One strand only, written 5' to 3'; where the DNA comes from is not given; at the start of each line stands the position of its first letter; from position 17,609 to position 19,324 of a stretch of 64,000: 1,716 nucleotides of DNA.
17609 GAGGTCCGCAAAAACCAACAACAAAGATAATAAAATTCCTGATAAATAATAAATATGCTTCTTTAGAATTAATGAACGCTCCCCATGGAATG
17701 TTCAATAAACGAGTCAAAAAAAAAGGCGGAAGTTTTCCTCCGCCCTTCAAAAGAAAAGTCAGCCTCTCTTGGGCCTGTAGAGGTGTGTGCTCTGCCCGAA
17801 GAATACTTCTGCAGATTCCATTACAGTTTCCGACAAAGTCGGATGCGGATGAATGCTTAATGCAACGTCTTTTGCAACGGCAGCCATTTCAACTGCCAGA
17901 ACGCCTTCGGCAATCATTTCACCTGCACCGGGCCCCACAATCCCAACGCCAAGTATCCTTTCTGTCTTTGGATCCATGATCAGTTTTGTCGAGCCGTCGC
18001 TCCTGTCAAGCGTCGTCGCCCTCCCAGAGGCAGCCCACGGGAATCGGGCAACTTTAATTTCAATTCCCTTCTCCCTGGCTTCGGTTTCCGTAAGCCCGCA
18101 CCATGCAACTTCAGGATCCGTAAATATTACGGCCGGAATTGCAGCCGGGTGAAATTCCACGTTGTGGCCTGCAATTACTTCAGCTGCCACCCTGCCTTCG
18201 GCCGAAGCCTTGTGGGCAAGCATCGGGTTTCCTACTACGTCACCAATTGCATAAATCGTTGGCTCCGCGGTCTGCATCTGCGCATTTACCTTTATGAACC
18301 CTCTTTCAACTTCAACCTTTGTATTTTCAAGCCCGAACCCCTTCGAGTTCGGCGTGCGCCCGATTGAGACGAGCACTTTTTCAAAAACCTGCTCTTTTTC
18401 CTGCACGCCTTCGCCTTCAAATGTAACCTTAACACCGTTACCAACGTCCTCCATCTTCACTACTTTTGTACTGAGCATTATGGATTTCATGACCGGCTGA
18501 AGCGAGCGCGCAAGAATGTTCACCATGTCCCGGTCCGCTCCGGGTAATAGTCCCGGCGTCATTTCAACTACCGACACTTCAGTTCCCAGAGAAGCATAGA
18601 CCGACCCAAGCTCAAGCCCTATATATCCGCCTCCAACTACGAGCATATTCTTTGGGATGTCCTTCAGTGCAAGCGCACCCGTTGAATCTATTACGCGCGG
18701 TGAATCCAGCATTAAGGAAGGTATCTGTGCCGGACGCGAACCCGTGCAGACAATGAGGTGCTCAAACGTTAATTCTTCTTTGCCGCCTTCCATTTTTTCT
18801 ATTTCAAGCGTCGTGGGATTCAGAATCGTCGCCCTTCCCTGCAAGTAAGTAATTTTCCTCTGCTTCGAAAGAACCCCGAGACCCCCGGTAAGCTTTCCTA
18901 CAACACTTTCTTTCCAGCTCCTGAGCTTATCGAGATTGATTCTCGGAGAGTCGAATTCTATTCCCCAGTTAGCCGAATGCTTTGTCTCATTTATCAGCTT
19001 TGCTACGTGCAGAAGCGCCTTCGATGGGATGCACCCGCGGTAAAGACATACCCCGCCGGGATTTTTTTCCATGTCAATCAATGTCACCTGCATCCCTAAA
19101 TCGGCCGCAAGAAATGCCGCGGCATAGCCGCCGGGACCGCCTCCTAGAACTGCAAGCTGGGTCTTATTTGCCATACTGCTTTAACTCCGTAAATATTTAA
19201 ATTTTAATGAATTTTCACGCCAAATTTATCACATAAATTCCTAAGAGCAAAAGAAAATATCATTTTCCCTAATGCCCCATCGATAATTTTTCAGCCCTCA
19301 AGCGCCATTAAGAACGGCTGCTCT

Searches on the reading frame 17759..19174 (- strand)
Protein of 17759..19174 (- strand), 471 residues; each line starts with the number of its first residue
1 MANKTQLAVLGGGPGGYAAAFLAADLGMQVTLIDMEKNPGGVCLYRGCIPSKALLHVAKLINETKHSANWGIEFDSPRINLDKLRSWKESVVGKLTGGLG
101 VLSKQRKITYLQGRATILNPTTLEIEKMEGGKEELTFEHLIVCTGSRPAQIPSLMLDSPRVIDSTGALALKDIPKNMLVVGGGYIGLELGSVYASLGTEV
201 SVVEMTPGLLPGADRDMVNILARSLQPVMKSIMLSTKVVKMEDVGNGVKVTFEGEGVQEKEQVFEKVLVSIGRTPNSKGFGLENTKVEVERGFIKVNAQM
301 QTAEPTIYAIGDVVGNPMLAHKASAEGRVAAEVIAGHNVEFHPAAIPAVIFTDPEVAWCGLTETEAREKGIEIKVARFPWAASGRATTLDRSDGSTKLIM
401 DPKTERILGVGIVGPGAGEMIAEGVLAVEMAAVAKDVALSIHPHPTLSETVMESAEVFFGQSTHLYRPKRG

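Call 6: search_protein_families(library=pfam, proteins=[window:17759-19174:-])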
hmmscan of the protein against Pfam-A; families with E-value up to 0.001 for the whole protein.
window:17759-19174:- (471 aa): 10 families
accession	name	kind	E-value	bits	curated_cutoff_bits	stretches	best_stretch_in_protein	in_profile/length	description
PF07992.20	Pyr_redox_2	-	4.9e-62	210.4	26.1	1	6-327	2-291/291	Pyridine nucleotide-disulphide oxidoreductase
PF02852.28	Pyr_redox_dim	-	3e-37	127.6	25.3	1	346-454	1-109/110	Pyridine nucleotide-disulphide oxidoreductase, dimerisation domain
PF00070.33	Pyr_redox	-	3.4e-20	72.8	22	1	177-253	2-80/82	Pyridine nucleotide-disulphide oxidoreductase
PF13450.12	NAD_binding_8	-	2.5e-07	31.3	21.9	1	9-43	1-35/68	NAD(P)-binding Rossmann-like domain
PF03721.20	UDPG_MGDP_dh_N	-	1.7e-06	28.2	27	1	176-245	2-71/187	UDP-glucose/GDP-mannose dehydrogenase family, NAD binding domain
PF01134.28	GIDA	-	6e-06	26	22.1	1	7-65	2-57/391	Glucose inhibited division protein A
PF12831.13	FAD_oxidored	-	8.9e-06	25.7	27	1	7-43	2-38/416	FAD dependent oxidoreductase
PF01494.25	FAD_binding_3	-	7.2e-05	22.6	22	0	4-36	1-33/349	FAD binding domain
PF01262.27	AlaDh_PNT_C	-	0.0007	19.5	23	0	5-37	29-61/214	Alanine dehydrogenase/PNT, C-terminal domain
PF13738.12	Pyr_redox_3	-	0.00095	18.9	30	0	174-311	164-305/305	Pyridine nucleotide-disulphide oxidoreductase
